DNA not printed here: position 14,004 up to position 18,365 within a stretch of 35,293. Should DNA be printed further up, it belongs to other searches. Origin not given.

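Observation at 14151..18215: Giant STAND-like protein with a degenerate GGDEF (GGDSF) N-terminal domain and a HEAT-repeat C-terminus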

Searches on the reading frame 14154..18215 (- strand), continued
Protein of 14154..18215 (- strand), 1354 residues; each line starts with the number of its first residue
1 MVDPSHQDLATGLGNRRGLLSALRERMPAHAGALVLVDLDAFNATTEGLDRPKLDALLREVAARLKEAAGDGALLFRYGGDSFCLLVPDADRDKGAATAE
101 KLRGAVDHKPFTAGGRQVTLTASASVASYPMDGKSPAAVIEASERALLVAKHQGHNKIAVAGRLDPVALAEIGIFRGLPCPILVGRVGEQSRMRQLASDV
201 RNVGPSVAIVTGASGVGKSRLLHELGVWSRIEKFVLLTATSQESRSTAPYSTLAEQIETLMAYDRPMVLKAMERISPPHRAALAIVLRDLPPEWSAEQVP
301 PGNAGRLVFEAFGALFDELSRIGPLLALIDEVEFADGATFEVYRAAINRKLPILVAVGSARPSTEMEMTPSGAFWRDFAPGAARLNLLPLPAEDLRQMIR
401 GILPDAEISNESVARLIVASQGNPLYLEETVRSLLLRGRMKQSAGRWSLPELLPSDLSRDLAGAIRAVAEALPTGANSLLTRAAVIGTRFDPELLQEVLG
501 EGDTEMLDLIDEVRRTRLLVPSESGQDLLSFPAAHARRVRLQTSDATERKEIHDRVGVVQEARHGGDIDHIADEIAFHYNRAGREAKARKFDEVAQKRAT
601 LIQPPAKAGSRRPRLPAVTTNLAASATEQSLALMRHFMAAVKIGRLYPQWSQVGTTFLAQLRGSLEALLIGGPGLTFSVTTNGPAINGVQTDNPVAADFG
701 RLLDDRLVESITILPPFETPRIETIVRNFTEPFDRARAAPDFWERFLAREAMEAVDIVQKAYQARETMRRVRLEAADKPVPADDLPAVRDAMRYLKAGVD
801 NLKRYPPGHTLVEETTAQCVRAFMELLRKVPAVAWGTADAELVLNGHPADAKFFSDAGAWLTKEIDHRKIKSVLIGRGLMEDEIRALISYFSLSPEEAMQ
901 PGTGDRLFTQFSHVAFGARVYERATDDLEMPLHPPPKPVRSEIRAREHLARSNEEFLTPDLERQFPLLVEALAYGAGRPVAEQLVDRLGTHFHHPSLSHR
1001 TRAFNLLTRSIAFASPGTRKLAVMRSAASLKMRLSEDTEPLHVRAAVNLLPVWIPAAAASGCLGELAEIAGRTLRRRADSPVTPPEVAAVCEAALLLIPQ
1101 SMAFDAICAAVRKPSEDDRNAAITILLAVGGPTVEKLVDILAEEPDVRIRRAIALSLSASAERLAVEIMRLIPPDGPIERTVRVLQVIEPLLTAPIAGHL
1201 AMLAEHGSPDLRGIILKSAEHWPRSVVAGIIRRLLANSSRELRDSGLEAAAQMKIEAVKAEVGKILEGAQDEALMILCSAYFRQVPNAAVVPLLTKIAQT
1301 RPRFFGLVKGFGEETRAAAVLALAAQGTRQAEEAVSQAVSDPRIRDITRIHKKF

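Call 13: find_homologous_proteins(query=window:14154-18215:-, max_evalue=0.00001)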
Query window:14154-18215:- (1354 aa): 328 proteins with E <= 0.00001 among 8000 candidates; the best 120 are listed.
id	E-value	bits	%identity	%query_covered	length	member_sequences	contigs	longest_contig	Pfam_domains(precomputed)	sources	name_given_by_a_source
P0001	0.0e+0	2897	100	98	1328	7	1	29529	PF00990.27,PF13646.13,PF13191.13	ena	-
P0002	0.0e+0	2566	85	100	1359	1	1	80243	PF13401.13,PF00990.27,PF13191.13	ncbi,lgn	-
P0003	0.0e+0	2537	85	100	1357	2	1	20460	PF00990.27,PF13191.13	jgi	jgi:diguanylate cyclase (GGDEF)-like protein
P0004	0.0e+0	2535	85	100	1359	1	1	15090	PF00990.27,PF13646.13,PF13191.13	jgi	jgi:diguanylate cyclase (GGDEF)-like protein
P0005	0.0e+0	2531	84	100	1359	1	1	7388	PF00990.27,PF13646.13,PF13191.13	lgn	-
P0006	0.0e+0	2508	84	100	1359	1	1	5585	PF13401.13,PF00990.27,PF13646.13,PF13191.13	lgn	-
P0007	0.0e+0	2479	83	100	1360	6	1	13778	PF13401.13,PF00990.27,PF13191.13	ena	-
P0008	0.0e+0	2322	77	100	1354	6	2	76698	PF00990.27,PF13191.13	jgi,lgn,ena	-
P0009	0.0e+0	2284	76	100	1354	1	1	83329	PF00990.27,PF13646.13,PF13191.13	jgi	jgi:diguanylate cyclase (GGDEF)-like protein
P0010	0.0e+0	1665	59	99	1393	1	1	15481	PF00990.27,PF13646.13,PF13191.13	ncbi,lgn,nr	ncbi:MAG: diguanylate cyclase [Planctomycetes bacterium]|nr:diguanylate cyclase [Planctomycetota bac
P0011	0.0e+0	1573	55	99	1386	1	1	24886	PF13401.13,PF00990.27,PF13191.13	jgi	-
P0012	0.0e+0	1558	55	98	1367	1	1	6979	PF00990.27,PF13646.13,PF13191.13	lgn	-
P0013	0.0e+0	1545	55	99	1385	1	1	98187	PF13401.13,PF00990.27,PF13191.13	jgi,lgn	jgi:diguanylate cyclase (GGDEF)-like protein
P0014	0.0e+0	1542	55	100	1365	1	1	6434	PF13401.13,PF00990.27,PF13191.13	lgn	-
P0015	0.0e+0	1522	54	99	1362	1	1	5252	PF13401.13,PF00990.27,PF13646.13,PF13191.13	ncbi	-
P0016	0.0e+0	1522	54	99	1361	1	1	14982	PF13401.13,PF00990.27,PF13646.13,PF13191.13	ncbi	-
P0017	0.0e+0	1514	54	100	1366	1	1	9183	PF13401.13,PF00990.27,PF13646.13,PF13191.13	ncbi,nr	ncbi:MAG: diguanylate cyclase [Planctomycetes bacterium]|nr:diguanylate cyclase [Planctomycetota bac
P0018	0.0e+0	1513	53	99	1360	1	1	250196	PF13401.13,PF00990.27,PF13646.13,PF13191.13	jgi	jgi:diguanylate cyclase (GGDEF)-like protein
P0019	0.0e+0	1513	54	99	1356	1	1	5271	PF00990.27,PF13646.13,PF13191.13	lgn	-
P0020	0.0e+0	1507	54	100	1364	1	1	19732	PF13401.13,PF00990.27,PF13191.13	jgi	-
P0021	0.0e+0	1496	54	99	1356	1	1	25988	PF13401.13,PF00990.27,PF13191.13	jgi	jgi:diguanylate cyclase (GGDEF)-like protein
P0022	0.0e+0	1494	54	99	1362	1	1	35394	PF13401.13,PF00990.27,PF13646.13,PF13191.13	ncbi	-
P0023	0.0e+0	1491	54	99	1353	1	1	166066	PF00990.27,PF13646.13,PF13191.13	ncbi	-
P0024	0.0e+0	1490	54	97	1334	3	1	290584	PF13401.13,PF00990.27,PF13646.13,PF13191.13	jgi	jgi:diguanylate cyclase (GGDEF)-like protein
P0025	0.0e+0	1457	54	98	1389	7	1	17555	PF13401.13,PF00990.27,PF13646.13,PF13191.13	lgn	-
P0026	0.0e+0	1453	51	99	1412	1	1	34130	PF00990.27,PF13191.13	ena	-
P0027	0.0e+0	1450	52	99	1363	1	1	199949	PF13401.13,PF00990.27,PF13646.13,PF13191.13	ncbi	-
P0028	0.0e+0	1448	52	99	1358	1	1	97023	PF13401.13,PF00990.27,PF13646.13,PF13191.13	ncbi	-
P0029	0.0e+0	1436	52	99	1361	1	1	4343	PF13401.13,PF00990.27,PF13646.13,PF13191.13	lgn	-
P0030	0.0e+0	1432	52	97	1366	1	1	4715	PF13401.13,PF00990.27,PF13646.13,PF13191.13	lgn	-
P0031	0.0e+0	1432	51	99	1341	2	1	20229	PF00990.27,PF13191.13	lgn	-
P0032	0.0e+0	1420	51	98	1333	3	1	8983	PF13401.13,PF00990.27,PF13191.13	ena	-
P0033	0.0e+0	1412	51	98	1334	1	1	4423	PF13401.13,PF00990.27,PF13646.13,PF13191.13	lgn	-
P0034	0.0e+0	1409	52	99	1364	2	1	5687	PF13401.13,PF00990.27,PF13191.13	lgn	-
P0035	0.0e+0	1393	50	99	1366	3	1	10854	PF00990.27,PF13646.13,PF13191.13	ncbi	-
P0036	0.0e+0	1362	51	100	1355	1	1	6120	PF13401.13,PF00990.27,PF13191.13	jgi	jgi:diguanylate cyclase (GGDEF)-like protein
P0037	0.0e+0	1355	50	99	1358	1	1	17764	PF13401.13,PF00990.27,PF13191.13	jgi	jgi:GGDEF domain-containing protein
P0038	0.0e+0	1349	49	99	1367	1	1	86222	PF00990.27,PF13191.13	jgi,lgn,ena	-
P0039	0.0e+0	1328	49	99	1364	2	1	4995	PF00990.27,PF13646.13,PF13191.13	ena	-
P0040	0.0e+0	1324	49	98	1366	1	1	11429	PF13401.13,PF00990.27,PF13191.13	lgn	-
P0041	0.0e+0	1315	48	99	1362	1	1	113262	PF00990.27,PF13191.13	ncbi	-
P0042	0.0e+0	1294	48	100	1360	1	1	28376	PF13401.13,PF00990.27,PF13191.13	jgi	jgi:diguanylate cyclase (GGDEF)-like protein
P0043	0.0e+0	1217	50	87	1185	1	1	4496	PF13401.13,PF00990.27,PF13191.13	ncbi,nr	ncbi:MAG TPA: diguanylate cyclase, partial [Planctomycetota bacterium]|nr:diguanylate cyclase [Planc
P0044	1.2e-127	446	28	99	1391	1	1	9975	PF00990.27,PF13646.13,PF13191.13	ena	-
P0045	3.5e-65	239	25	100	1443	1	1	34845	PF03130.23,PF00990.27,PF13646.13,PF13191.13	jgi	jgi:diguanylate cyclase (GGDEF)-like protein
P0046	4.0e-53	199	25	68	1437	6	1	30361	PF02985.29,PF13401.13,PF00990.27,PF13646.13,PF13191.13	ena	-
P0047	2.2e-49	187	24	68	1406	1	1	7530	PF13401.13,PF00990.27,PF13646.13,PF13191.13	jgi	-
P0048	1.5e-31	128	26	44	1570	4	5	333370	PF13487.13,PF01966.29,PF17874.8,PF00515.35,PF13424.13,PF13401.13,PF00990.27,PF07719.24,PF13191.13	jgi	-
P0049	2.1e-28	117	24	42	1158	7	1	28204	PF17874.8,PF13424.13,PF13401.13,PF00990.27,PF13191.13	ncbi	-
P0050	6.3e-28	116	25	37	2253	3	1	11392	PF13176.13,PF13401.13,PF07728.21,PF13191.13,PF13374.13,PF17874.8,PF24883.3,PF00515.35,PF05729.19,PF13424.13,PF00211.26,PF13181.13,PF07719.24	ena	-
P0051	1.9e-26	111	27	32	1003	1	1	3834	PF17874.8,PF00196.26,PF13424.13,PF13401.13,PF13191.13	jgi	jgi:DNA-binding CsgD family transcriptional regulator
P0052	5.0e-23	99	25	30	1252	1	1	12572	PF07714.24,PF00069.32,PF13424.13,PF13432.13,PF13401.13,PF07719.24,PF13191.13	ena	-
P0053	3.8e-20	90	27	29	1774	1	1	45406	PF07714.24,PF00069.32,PF13185.13,PF01590.33,PF13492.13,PF00990.27,PF01163.29,PF01636.30,PF13191.13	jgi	jgi:diguanylate cyclase (GGDEF)-like protein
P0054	7.3e-20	89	24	32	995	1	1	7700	PF00196.26,PF13424.13,PF13401.13,PF08281.19,PF13191.13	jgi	jgi:DNA-binding CsgD family transcriptional regulator/tetratricopeptide (TPR) repeat protein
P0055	2.3e-19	87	28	28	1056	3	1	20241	PF00211.26,PF13191.13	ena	-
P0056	4.6e-19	86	26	31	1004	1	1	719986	PF00196.26,PF13424.13,PF13401.13,PF08281.19,PF13191.13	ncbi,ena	-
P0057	9.6e-19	85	33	12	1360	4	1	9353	PF13185.13,PF01590.33,PF13492.13,PF00563.26,PF00990.27,PF11849.15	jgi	jgi:diguanylate cyclase (GGDEF)-like protein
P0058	1.5e-18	85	25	33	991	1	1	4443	PF00196.26,PF13424.13,PF13401.13,PF13191.13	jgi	jgi:DNA-binding NarL/FixJ family response regulator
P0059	1.5e-18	85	25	31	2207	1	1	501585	PF17874.8,PF00515.35,PF13424.13,PF13176.13,PF13401.13,PF00211.26,PF01637.25,PF13181.13,PF07719.24,PF13191.13,PF13374.13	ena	-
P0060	2.8e-18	84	34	11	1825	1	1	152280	PF07714.24,PF00069.32,PF13185.13,PF01590.33,PF13492.13,PF00990.27,PF13191.13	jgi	jgi:eukaryotic-like serine/threonine-protein kinase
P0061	6.6e-18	83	25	28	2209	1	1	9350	PF03704.24,PF17874.8,PF13424.13,PF00486.35,PF13401.13,PF00211.26,PF13191.13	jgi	jgi:predicted ATPase/DNA-binding SARP family transcriptional activator/class 3 adenylate cyclase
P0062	8.1e-18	82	28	30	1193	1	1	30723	PF03704.24,PF13191.13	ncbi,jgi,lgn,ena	jgi:predicted ATPase/DNA-binding SARP family transcriptional activator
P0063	9.4e-18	82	29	30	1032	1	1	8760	PF03704.24,PF13401.13,PF13191.13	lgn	-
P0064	1.3e-17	82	28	30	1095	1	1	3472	PF00515.35,PF13424.13,PF13401.13,PF00211.26,PF07719.24,PF13191.13,PF13374.13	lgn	-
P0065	1.9e-17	81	26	31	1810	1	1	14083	PF07714.24,PF00069.32,PF13185.13,PF01590.33,PF13492.13,PF00990.27,PF13191.13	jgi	jgi:diguanylate cyclase (GGDEF)-like protein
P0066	1.9e-17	81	33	12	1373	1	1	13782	PF00990.27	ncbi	-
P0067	7.7e-17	79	34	11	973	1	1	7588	PF22335.2,PF00563.26,PF00990.27,PF00072.31,PF17853.7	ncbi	-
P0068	2.7e-16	77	30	10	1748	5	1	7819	PF07714.24,PF00069.32,PF13185.13,PF01590.33,PF13492.13,PF00990.27,PF13191.13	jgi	-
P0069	3.0e-16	77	26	31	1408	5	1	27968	PF03704.24,PF13424.13,PF00486.35,PF13401.13,PF00211.26,PF13191.13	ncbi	ncbi:MAG: BTAD domain-containing putative transcriptional regulator [Acidimicrobiia bacterium]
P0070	3.2e-16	77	26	31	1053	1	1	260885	PF17874.8,PF13424.13,PF13176.13,PF00211.26,PF13191.13,PF13374.13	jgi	jgi:class 3 adenylate cyclase/tetratricopeptide (TPR) repeat protein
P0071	4.3e-16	77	28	31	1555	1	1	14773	PF13431.13,PF12862.14,PF13414.13,PF13176.13,PF13191.13,PF13374.13,PF07714.24,PF00069.32,PF17874.8,PF00515.35,PF13424.13,PF00211.26,PF13181.13,PF07719.24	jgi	jgi:predicted ATPase/class 3 adenylate cyclase/tRNA A-37 threonylcarbamoyl transferase component Bud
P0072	1.2e-15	75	25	31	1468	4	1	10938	PF07714.24,PF00069.32,PF13240.12,PF12773.14,PF13424.13,PF00211.26,PF13191.13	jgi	jgi:eukaryotic-like serine/threonine-protein kinase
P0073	1.5e-15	75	25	36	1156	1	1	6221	PF03704.24,PF13424.13,PF13432.13,PF13401.13,PF07719.24,PF25199.2,PF13191.13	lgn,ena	-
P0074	1.8e-15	74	28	28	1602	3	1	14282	PF07714.24,PF00069.32,PF13185.13,PF01590.33,PF03109.23,PF13492.13,PF13401.13,PF00990.27,PF13191.13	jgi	jgi:diguanylate cyclase (GGDEF)-like protein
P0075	2.7e-15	74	25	28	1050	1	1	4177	PF13424.13,PF00211.26,PF13191.13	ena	-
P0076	3.6e-15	73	27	31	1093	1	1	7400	PF13240.12,PF12773.14,PF00211.26,PF24460.2,PF13248.12,PF13191.13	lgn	-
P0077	5.6e-15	73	27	30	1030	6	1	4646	PF14559.13,PF17874.8,PF13401.13,PF00211.26,PF13191.13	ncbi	-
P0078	6.2e-15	73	29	31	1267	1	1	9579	PF13424.13,PF00211.26,PF13191.13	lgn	-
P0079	8.8e-15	72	27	31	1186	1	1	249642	PF00496.28,PF00211.26,PF13191.13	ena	-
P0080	1.1e-14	72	25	44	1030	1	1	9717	PF17874.8,PF13424.13,PF13401.13,PF00211.26,PF13191.13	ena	-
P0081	1.2e-14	72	27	30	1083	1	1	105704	PF00515.35,PF13424.13,PF13401.13,PF00211.26,PF13191.13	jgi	-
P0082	1.3e-14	72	35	12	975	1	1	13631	PF12728.14,PF13185.13,PF01590.33,PF13492.13,PF00990.27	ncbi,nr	ncbi:MAG: GAF domain-containing protein [Chloroflexi bacterium]|nr:GAF domain-containing protein [Ch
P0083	1.7e-14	71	25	34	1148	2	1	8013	PF00211.26,PF13191.13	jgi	jgi:class 3 adenylate cyclase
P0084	2.1e-14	71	23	30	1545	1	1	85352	PF10923.15,PF07693.21,PF24883.3,PF05729.19,PF13401.13,PF00211.26,PF01637.25,PF07728.21,PF25199.2,PF00931.29,PF13191.13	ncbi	-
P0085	3.4e-14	70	40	10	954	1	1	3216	PF12728.14,PF13185.13,PF01590.33,PF13492.13,PF00990.27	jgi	-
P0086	4.6e-14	70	26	30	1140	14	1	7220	PF00211.26,PF13191.13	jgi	jgi:class 3 adenylate cyclase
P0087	4.8e-14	70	24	35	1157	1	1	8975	PF13240.12,PF12773.14,PF00211.26,PF13191.13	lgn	-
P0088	6.6e-14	69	26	39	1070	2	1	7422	PF13240.12,PF17874.8,PF12773.14,PF24463.2,PF13424.13,PF13176.13,PF00211.26,PF07719.24,PF13191.13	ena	-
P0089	8.3e-14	69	28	29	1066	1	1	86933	PF13401.13,PF13191.13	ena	-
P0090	9.0e-14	69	26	32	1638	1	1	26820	PF07714.24,PF00069.32,PF17874.8,PF00515.35,PF13424.13,PF13181.13,PF07719.24,PF13191.13,PF13374.13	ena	-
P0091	1.1e-13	69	24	30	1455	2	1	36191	PF07714.24,PF00069.32,PF13240.12,PF13424.13,PF13401.13,PF00211.26,PF13191.13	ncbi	-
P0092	1.9e-13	68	38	11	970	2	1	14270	PF12728.14,PF13411.13,PF13185.13,PF01590.33,PF13492.13,PF00990.27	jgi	jgi:diguanylate cyclase (GGDEF)-like protein/excisionase family DNA binding protein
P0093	1.9e-13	68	28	34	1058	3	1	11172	PF13240.12,PF12773.14,PF13424.13,PF13401.13,PF00211.26,PF13191.13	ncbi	-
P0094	3.6e-13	67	25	20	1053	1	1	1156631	PF13424.13,PF13401.13,PF00211.26,PF13191.13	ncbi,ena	-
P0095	4.0e-13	67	28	25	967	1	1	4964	PF17874.8,PF00196.26,PF13424.13,PF13401.13,PF13191.13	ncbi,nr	ncbi:MAG: AAA family ATPase [Actinomycetota bacterium]|nr:AAA family ATPase [Actinomycetota bacteriu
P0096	4.8e-13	66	25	29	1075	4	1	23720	PF13176.13,PF24885.2,PF13401.13,PF13191.13,PF13374.13,PF07721.21,PF08631.17,PF17874.8,PF00515.35,PF13424.13,PF13432.13,PF00211.26,PF13181.13,PF07719.24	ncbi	ncbi:Adenylate cyclase 2 [compost metagenome]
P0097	5.2e-13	66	37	11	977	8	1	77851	PF12728.14,PF13185.13,PF01590.33,PF13492.13,PF00990.27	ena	-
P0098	5.3e-13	66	27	30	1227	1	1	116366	PF12773.14,PF13401.13,PF00211.26,PF13191.13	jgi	jgi:class 3 adenylate cyclase/tetratricopeptide (TPR) repeat protein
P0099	5.7e-13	66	26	32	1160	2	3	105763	PF13240.12,PF12773.14,PF00515.35,PF13424.13,PF00211.26,PF07719.24,PF13191.13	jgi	jgi:class 3 adenylate cyclase/tetratricopeptide (TPR) repeat protein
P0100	7.3e-13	66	25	33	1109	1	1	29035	PF13240.12,PF12773.14,PF24463.2,PF13424.13,PF00211.26,PF07719.24,PF13191.13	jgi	jgi:predicted ATPase/class 3 adenylate cyclase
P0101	8.5e-13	66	27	28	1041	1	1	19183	PF14559.13,PF17874.8,PF13424.13,PF00211.26,PF13191.13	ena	-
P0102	9.7e-13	65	34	13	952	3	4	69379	PF12728.14,PF13411.13,PF13185.13,PF01590.33,PF13492.13,PF00990.27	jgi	jgi:diguanylate cyclase (GGDEF)-like protein/excisionase family DNA binding protein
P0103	1.3e-12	65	26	31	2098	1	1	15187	PF13431.13,PF23914.2,PF13414.13,PF13401.13,PF13191.13,PF14559.13,PF07714.24,PF00069.32,PF03109.23,PF12895.14,PF13432.13,PF13181.13,PF07719.24,PF01636.30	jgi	jgi:TolB-like protein/cytochrome c-type biogenesis protein CcmH/NrfG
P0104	1.4e-12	65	26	31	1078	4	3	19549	PF17874.8,PF13424.13,PF13401.13,PF00211.26,PF13248.12,PF07719.24,PF13191.13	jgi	jgi:class 3 adenylate cyclase/tetratricopeptide (TPR) repeat protein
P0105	1.7e-12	65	24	26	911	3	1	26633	PF17874.8,PF13424.13,PF13191.13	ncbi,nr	ncbi:MAG TPA: AAA family ATPase [Chloroflexota bacterium]|nr:AAA family ATPase [Chloroflexota bacter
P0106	2.0e-12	64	27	30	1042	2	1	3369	PF17874.8,PF13424.13,PF13401.13,PF00211.26,PF13191.13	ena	-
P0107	3.1e-12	64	25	35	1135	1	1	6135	PF13240.12,PF00211.26,PF13191.13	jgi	jgi:class 3 adenylate cyclase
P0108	3.3e-12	64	27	21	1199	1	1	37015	PF13240.12,PF12773.14,PF00515.35,PF13424.13,PF00211.26,PF13248.12,PF07719.24,PF13191.13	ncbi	-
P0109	4.2e-12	63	26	23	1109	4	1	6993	PF13240.12,PF12773.14,PF13424.13,PF00211.26,PF13191.13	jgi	jgi:class 3 adenylate cyclase/tetratricopeptide (TPR) repeat protein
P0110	4.5e-12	63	27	24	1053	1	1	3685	PF13240.12,PF13424.13,PF00211.26,PF13248.12,PF13191.13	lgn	-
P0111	5.1e-12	63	26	31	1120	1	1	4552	PF13240.12,PF17874.8,PF12773.14,PF13424.13,PF13401.13,PF00211.26,PF07719.24,PF13191.13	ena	-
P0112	8.7e-12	62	37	11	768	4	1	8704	PF00563.26,PF00990.27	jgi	jgi:diguanylate cyclase (GGDEF)-like protein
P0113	9.0e-12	62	27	31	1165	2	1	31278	PF13240.12,PF17874.8,PF13424.13,PF00211.26,PF13191.13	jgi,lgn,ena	-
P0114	1.1e-11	62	26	30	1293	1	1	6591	PF03704.24,PF13424.13,PF00486.35,PF07719.24,PF13191.13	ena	-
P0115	1.5e-11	61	36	11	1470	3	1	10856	PF08447.19,PF13426.14,PF13188.14,PF12860.14,PF05228.20,PF08448.17,PF00563.26,PF00989.32,PF00990.27,PF03924.20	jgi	jgi:diguanylate cyclase (GGDEF)-like protein/PAS domain S-box-containing protein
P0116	1.6e-11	61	26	35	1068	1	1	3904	PF13240.12,PF17874.8,PF12773.14,PF13424.13,PF00211.26,PF13248.12,PF13191.13,PF13374.13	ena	-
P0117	1.7e-11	61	28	28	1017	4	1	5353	PF00196.26,PF13191.13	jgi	jgi:DNA-binding CsgD family transcriptional regulator/tetratricopeptide (TPR) repeat protein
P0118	2.0e-11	61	32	12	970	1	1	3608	PF13185.13,PF06018.21,PF01590.33,PF13492.13,PF00990.27,PF11849.15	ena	-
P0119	2.2e-11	61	37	9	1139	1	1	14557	PF17874.8,PF00515.35,PF13424.13,PF00990.27,PF13181.13,PF07719.24,PF13374.13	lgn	-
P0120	2.4e-11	61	28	25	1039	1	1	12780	PF13424.13,PF13401.13,PF00211.26,PF13191.13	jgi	jgi:class 3 adenylate cyclase/tetratricopeptide (TPR) repeat protein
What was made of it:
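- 14151..18215 (-): Whole gene: GGDEF(pseudo)-STAND NTPase-2xMID-HEAT protein, 1354 aa plus stop. About 44 full-length orthologues at 28-100% identity (call 13).
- Closest known: Class III adenylyl cyclase-AAA_16-TPR proteins. Same: The NODs are the nearest homologues outside the family, at 25-28% identity over ~30% of the query (call 13).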
